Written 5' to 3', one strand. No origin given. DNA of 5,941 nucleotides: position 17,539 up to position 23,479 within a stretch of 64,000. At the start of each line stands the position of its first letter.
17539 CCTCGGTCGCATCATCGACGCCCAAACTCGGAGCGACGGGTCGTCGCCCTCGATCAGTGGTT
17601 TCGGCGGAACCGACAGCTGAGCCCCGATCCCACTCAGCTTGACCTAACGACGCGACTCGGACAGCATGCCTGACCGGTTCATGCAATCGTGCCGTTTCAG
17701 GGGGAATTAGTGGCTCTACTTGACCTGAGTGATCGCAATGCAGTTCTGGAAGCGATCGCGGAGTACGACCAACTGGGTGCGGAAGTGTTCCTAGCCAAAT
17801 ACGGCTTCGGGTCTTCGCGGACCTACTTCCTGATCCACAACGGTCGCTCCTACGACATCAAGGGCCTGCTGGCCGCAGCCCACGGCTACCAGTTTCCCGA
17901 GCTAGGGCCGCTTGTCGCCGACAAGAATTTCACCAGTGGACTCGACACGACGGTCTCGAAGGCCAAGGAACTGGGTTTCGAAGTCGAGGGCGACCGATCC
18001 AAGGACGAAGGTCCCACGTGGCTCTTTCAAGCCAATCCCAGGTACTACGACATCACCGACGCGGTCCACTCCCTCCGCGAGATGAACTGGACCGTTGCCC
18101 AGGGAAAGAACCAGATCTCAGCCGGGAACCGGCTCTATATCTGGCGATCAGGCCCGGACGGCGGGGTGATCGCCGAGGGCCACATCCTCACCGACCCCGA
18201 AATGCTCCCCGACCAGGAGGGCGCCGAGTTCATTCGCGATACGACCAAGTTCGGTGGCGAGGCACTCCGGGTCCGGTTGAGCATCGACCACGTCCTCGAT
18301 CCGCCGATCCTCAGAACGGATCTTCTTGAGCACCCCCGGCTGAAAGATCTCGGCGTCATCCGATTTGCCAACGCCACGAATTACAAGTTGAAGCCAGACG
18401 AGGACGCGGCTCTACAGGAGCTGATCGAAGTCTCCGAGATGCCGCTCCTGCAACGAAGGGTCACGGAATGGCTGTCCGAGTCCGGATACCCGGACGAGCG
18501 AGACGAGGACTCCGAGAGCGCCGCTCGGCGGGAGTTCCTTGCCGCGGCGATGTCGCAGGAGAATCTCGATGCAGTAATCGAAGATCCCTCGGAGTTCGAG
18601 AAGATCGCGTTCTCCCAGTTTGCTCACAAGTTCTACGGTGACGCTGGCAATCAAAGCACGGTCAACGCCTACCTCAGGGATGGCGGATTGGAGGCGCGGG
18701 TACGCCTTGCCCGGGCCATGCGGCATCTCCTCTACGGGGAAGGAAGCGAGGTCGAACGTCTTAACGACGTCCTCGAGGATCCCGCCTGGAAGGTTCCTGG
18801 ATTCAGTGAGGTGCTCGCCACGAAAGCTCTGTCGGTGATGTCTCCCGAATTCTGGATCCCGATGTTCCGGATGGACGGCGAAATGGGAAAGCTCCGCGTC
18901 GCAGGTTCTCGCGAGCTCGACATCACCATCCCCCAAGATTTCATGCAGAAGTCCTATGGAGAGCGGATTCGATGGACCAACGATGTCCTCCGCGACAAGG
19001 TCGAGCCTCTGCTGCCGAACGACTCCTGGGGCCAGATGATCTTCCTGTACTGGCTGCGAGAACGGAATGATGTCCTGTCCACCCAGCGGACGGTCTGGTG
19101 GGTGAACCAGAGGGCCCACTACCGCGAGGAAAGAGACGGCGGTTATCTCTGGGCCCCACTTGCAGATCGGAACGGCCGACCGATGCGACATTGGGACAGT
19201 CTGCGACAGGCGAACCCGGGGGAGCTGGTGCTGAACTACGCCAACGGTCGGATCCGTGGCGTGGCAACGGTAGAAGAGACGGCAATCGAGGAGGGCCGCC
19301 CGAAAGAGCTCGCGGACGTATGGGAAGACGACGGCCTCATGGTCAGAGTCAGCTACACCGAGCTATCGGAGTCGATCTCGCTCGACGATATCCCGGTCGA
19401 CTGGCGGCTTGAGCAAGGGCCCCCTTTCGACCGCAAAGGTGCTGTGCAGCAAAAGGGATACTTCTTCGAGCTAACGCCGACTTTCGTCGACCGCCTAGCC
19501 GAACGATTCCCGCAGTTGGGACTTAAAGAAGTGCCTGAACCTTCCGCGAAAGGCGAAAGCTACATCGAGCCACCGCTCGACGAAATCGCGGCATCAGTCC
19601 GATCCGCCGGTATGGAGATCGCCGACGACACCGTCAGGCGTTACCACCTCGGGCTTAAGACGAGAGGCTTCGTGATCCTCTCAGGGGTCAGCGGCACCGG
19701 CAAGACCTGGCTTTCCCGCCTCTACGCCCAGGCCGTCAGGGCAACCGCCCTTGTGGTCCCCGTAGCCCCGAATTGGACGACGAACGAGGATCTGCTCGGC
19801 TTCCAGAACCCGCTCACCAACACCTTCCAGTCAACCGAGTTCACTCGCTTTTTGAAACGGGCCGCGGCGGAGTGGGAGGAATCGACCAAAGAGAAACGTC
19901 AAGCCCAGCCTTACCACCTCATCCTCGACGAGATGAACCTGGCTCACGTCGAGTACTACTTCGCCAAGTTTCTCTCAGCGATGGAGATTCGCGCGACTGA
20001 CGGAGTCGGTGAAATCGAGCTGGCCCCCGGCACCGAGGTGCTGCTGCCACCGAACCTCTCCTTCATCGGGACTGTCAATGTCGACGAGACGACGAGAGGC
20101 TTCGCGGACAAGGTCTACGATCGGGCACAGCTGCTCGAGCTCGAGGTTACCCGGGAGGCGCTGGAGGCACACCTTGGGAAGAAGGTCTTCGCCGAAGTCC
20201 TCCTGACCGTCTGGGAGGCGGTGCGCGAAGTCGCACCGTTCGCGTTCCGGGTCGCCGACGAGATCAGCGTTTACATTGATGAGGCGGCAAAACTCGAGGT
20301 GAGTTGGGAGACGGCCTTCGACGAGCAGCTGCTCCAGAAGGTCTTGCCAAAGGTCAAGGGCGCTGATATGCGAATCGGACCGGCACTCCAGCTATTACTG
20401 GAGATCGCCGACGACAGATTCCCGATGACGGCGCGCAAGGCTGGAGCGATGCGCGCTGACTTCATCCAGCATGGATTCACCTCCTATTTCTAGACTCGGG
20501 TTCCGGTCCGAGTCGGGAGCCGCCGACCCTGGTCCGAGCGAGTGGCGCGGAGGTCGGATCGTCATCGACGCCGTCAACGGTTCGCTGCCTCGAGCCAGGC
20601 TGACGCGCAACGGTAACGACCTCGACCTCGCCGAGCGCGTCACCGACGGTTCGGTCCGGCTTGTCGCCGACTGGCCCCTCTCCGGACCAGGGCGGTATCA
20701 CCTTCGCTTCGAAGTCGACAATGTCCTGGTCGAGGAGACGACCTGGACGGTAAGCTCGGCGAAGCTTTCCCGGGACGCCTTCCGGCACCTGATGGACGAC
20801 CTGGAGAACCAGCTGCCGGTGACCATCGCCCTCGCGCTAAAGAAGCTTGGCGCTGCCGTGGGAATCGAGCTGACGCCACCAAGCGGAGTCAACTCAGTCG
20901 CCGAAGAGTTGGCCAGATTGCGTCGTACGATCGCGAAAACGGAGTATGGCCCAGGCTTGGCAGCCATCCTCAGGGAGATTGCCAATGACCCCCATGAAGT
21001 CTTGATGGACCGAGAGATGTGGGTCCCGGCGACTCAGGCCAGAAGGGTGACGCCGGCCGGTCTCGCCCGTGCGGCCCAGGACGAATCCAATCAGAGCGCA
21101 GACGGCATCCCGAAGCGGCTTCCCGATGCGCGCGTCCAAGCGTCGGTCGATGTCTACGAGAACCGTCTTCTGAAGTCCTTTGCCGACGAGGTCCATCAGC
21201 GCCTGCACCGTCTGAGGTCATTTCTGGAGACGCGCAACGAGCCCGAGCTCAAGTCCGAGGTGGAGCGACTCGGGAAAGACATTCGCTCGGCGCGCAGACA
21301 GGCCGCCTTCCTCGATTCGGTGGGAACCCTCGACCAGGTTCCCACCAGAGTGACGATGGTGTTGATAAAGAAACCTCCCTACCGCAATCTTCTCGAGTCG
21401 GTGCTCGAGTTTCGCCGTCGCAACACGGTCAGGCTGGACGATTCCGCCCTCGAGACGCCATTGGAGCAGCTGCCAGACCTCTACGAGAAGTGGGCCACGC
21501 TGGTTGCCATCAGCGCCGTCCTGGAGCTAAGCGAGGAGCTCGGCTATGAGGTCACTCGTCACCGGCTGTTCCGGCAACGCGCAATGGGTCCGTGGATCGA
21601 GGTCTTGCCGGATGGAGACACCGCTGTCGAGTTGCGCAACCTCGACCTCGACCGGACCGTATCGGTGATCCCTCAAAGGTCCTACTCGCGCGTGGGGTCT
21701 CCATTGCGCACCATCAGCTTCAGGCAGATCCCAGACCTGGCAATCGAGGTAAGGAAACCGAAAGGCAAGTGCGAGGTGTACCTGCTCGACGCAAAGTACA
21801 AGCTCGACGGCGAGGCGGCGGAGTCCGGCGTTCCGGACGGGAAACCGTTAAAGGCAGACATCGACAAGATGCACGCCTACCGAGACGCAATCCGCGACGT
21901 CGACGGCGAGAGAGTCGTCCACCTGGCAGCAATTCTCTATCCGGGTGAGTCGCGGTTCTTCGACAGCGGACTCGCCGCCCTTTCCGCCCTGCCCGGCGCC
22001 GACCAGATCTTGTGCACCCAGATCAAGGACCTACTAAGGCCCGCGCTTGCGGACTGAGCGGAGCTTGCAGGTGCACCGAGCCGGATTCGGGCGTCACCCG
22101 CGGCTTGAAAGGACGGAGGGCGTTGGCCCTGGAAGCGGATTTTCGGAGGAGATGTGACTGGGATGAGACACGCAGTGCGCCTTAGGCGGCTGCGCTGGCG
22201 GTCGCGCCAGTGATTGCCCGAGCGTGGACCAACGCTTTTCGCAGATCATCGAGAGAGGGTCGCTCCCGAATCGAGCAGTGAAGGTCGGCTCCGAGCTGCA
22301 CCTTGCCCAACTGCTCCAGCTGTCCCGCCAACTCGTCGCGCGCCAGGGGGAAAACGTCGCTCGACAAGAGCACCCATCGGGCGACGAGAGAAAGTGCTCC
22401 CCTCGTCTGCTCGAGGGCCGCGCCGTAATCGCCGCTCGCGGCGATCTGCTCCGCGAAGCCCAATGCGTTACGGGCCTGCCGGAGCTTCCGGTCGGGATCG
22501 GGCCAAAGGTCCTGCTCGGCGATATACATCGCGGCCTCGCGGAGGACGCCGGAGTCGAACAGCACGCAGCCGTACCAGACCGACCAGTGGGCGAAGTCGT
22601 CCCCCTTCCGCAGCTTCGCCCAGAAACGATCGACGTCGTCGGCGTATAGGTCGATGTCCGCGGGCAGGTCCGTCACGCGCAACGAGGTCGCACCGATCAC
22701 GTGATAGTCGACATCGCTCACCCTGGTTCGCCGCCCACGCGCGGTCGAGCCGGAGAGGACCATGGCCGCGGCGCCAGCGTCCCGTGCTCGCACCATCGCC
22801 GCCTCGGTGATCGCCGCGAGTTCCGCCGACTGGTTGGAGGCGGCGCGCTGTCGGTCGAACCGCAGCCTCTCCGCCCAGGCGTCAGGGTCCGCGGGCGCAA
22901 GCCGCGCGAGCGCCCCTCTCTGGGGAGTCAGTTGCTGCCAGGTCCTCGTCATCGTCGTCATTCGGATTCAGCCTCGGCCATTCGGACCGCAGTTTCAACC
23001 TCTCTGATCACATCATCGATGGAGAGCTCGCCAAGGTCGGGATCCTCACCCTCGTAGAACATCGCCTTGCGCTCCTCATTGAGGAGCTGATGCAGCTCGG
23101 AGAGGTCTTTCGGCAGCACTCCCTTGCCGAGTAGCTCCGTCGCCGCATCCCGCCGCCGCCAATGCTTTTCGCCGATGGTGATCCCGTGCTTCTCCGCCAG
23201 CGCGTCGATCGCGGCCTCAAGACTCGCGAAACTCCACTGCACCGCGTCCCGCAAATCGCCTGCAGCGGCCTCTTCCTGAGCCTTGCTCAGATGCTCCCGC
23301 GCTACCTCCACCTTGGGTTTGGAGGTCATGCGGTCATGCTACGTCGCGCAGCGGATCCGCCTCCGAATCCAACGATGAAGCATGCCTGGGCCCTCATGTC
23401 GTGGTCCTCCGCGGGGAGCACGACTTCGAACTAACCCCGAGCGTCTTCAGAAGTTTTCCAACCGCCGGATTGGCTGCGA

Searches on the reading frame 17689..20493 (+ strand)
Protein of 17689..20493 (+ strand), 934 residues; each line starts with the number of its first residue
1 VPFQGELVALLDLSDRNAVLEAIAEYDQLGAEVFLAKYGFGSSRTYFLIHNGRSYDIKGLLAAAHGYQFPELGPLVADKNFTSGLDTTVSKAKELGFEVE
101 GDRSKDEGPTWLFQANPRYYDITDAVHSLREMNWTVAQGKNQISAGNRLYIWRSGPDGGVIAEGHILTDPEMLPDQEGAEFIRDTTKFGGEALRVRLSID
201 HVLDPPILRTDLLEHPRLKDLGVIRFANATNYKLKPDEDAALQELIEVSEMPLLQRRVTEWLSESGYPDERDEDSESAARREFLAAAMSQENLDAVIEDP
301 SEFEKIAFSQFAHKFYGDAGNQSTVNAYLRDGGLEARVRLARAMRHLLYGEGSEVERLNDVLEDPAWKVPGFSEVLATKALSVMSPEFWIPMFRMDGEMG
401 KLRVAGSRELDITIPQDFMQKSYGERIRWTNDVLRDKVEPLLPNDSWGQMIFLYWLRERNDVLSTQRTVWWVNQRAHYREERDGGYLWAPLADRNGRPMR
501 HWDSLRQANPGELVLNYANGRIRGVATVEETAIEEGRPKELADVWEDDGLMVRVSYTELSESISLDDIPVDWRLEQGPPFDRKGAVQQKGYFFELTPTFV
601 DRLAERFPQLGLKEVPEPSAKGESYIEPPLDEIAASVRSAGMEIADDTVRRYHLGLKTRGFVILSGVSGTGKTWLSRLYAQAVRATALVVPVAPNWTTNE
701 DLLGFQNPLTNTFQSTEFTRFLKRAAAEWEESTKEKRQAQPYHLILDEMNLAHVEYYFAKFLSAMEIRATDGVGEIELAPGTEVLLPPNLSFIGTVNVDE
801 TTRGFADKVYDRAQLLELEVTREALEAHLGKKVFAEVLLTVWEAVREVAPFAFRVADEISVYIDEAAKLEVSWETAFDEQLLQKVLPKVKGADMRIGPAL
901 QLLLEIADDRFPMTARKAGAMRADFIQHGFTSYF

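Call 4: search_protein_families(library=pfam, proteins=[window:17689-20493:+], max_evalue=0.01)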
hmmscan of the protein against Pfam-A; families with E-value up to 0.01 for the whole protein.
window:17689-20493:+ (934 aa): 5 families
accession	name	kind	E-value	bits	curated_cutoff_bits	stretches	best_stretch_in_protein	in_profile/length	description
PF07728.20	AAA_5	-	4.8e-08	33.5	22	1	662-799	2-124/139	AAA domain (dynein-related subfamily)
PF01878.24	EVE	-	1.1e-06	29.2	23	1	111-238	3-138/145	EVE domain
PF13401.12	AAA_22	-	0.00019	22.2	27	1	658-749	4-93/130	AAA domain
PF13191.12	AAA_16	-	0.0019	19.2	32.6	1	657-725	24-85/167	AAA ATPase domain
PF13604.12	AAA_30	-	0.004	17.3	27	1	658-752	17-100/191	AAA domain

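Call 6: search_protein_families(library=padloc, proteins=[window:17689-20493:+], max_evalue=0.01)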
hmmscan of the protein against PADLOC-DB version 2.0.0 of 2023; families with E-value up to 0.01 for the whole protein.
window:17689-20493:+ (934 aa): 2 families
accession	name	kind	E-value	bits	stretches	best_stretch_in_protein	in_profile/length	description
PDLC04547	PDC-M26A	-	1e-43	148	2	635-770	308-434/724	-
PDLC03662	mREase_IV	-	7.8e-12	42.5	1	16-99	8-90/560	Type IV methyl-directed restriction enzyme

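Call 7: search_protein_families(library=ncbifam, proteins=[window:17689-20493:+], max_evalue=0.01)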
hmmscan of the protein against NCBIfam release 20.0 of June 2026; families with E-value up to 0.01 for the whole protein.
window:17689-20493:+ (934 aa): 0 families

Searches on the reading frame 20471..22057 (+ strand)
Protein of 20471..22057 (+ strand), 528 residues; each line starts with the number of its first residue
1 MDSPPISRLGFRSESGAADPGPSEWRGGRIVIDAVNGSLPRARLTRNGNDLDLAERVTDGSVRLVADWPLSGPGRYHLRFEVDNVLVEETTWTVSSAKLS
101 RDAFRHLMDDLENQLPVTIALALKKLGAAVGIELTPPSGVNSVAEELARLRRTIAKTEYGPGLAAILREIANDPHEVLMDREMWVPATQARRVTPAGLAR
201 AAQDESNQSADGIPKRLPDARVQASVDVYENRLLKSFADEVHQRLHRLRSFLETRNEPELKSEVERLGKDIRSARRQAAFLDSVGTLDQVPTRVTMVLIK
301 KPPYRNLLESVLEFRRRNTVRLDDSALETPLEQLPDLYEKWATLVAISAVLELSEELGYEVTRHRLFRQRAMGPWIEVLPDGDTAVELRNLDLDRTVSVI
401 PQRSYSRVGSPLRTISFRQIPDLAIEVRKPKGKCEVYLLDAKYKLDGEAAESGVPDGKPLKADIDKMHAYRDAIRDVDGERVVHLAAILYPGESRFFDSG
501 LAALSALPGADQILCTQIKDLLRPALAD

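Call 4: search_protein_families(library=pfam, proteins=[window:20471-22057:+], max_evalue=0.01)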
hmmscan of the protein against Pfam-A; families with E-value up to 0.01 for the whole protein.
window:20471-22057:+ (528 aa): 2 families
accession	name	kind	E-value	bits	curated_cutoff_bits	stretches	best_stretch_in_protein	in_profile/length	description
PF04411.18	PDDEXK_7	-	2.2e-23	83.6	22.1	1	337-494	2-163/164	PD-(D/E)XK nuclease superfamily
PF09823.15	DUF2357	-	1.3e-19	70.8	23.3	1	77-308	14-248/251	Domain of unknown function (DUF2357)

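Call 6: search_protein_families(library=padloc, proteins=[window:20471-22057:+], max_evalue=0.01)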
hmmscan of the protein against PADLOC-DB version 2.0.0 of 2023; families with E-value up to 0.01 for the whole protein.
window:20471-22057:+ (528 aa): 0 families

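Call 7: search_protein_families(library=ncbifam, proteins=[window:20471-22057:+], max_evalue=0.01)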
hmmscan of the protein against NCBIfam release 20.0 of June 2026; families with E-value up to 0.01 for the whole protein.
window:20471-22057:+ (528 aa): 0 families

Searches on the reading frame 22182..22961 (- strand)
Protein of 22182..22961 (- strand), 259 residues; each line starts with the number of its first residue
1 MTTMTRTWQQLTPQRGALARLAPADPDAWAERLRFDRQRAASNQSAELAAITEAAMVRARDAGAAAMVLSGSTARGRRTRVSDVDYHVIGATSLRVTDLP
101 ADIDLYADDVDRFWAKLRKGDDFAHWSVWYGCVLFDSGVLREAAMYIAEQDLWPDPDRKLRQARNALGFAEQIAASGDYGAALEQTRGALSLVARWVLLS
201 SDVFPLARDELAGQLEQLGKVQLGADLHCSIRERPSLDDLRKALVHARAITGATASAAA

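Call 4: search_protein_families(library=pfam, proteins=[window:22182-22961:-], max_evalue=0.01)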
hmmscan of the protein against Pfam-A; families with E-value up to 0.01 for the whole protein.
window:22182-22961:- (259 aa): 0 families

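Call 6: search_protein_families(library=padloc, proteins=[window:22182-22961:-], max_evalue=0.01)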
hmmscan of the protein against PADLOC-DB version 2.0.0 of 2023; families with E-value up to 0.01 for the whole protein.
window:22182-22961:- (259 aa): 4 families
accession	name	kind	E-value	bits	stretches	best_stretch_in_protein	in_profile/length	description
PDLC04903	PDC-S09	-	0.0032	15.8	1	65-89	27-51/108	-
PDLC04778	PDC-M70A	-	0.0059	14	1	37-88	21-71/355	-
PDLC04368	PDC-M05A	-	0.0062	14.4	1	49-92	93-135/201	-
PDLC04904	PDC-S09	-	0.0082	14.3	0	48-86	9-47/104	-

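Call 7: search_protein_families(library=ncbifam, proteins=[window:22182-22961:-], max_evalue=0.01)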
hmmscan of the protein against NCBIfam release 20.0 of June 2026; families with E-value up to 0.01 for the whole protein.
window:22182-22961:- (259 aa): 0 families

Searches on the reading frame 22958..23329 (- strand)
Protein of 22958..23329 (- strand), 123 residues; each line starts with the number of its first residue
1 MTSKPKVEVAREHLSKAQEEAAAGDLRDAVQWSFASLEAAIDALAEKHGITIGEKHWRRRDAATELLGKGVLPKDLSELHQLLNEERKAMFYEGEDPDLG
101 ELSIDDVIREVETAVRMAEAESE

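Call 4: search_protein_families(library=pfam, proteins=[window:22958-23329:-], max_evalue=0.01)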
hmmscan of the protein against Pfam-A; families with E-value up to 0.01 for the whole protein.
window:22958-23329:- (123 aa): 3 families
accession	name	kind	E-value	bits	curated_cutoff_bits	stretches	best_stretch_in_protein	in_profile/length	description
PF05942.16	PaREP1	-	2.7e-05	24.5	24.4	1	7-71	3-67/115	Archaeal PaREP1/PaREP8 family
PF05168.19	HEPN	-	0.00025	21.6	22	1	8-115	6-111/117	HEPN domain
PF19269.4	Anticodon_2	-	0.0091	16.8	23.6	0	8-83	62-128/141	Anticodon binding domain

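Call 6: search_protein_families(library=padloc, proteins=[window:22958-23329:-], max_evalue=0.01)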
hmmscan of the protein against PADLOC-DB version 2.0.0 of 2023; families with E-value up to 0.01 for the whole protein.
window:22958-23329:- (123 aa): 0 families

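Call 7: search_protein_families(library=ncbifam, proteins=[window:22958-23329:-], max_evalue=0.01)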
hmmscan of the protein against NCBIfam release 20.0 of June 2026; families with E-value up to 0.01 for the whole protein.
window:22958-23329:- (123 aa): 0 families
